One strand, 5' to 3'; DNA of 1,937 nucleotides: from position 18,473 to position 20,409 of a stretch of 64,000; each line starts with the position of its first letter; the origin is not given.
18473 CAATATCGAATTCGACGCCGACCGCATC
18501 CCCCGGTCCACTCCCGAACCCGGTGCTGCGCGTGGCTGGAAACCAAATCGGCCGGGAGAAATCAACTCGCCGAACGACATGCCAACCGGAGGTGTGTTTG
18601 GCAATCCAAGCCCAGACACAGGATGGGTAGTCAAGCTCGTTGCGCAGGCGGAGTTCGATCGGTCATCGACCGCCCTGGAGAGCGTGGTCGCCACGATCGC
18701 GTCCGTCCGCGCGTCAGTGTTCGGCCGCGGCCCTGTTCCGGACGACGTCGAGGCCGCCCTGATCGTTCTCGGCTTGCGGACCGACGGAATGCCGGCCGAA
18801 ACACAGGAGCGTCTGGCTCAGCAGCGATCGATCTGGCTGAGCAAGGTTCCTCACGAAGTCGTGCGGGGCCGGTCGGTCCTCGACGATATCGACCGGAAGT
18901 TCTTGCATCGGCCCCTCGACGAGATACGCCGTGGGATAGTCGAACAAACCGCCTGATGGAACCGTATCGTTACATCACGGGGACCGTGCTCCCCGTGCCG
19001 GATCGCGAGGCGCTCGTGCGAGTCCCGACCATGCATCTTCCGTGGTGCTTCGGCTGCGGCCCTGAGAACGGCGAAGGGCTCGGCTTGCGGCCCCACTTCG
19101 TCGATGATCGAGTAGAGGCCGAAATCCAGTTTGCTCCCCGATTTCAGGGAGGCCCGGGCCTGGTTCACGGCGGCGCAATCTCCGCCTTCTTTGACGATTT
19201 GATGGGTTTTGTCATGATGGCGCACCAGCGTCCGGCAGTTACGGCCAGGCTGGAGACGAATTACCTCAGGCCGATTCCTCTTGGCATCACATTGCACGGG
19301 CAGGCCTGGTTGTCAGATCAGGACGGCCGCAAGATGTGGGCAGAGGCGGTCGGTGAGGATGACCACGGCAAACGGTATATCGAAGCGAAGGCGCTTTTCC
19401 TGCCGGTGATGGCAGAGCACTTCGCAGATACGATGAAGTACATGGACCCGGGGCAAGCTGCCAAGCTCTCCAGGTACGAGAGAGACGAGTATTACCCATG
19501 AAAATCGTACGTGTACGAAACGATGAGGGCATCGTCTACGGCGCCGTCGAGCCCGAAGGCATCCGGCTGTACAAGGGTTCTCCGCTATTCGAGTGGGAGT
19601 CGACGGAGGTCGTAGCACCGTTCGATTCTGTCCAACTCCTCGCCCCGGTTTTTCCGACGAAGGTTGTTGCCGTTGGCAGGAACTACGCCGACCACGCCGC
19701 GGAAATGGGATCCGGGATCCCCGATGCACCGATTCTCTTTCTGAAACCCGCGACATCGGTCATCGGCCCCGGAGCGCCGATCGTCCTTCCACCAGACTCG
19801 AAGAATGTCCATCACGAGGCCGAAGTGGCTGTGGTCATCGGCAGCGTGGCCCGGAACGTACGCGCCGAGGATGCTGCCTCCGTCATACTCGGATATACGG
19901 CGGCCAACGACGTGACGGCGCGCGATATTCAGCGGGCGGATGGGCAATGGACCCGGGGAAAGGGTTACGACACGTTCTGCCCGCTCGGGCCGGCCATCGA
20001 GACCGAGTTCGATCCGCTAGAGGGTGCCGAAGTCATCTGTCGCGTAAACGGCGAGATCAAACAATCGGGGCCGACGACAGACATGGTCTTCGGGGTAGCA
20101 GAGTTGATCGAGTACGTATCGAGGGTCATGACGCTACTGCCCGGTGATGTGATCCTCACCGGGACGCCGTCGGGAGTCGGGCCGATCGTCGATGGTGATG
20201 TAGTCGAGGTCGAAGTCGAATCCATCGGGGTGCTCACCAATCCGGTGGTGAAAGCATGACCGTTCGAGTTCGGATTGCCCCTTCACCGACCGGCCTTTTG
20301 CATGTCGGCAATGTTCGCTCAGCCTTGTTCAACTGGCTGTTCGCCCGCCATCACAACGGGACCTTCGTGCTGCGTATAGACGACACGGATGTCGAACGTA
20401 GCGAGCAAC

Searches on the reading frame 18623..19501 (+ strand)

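Call 53: search_protein_families(library=pfam, proteins=[window:18623-19501:+], max_evalue=0.00001)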
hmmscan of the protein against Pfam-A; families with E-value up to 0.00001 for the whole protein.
window:18623-19501:+ (292 aa): 1 family
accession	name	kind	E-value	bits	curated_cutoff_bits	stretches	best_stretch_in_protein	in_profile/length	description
PF03061.28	4HBT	-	1.6e-09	38.3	20.6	1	179-243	2-69/79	Thioesterase superfamily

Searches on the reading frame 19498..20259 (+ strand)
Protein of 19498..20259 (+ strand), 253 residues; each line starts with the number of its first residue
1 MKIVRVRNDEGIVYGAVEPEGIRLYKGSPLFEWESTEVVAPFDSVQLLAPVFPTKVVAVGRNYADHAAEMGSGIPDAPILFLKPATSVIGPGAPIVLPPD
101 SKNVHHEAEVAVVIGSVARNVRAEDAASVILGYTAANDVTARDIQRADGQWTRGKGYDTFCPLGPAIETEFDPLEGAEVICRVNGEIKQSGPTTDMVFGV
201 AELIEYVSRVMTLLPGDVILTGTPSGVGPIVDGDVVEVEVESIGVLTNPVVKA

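Call 24: search_protein_families(library=pfam, proteins=[window:19498-20259:+], max_evalue=0.00001)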
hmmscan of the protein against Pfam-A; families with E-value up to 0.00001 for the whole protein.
window:19498-20259:+ (253 aa): 2 families
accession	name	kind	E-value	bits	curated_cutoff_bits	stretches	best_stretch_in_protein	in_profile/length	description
PF01557.24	FAA_hydrolase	-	8.9e-72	241.7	23.9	1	55-251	1-214/214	Fumarylacetoacetate (FAA) hydrolase C-terminal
PF10370.14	Rv2993c-like_N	-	2.9e-11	44.5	21.3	1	1-50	1-50/50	Rv2993c-like, N-terminal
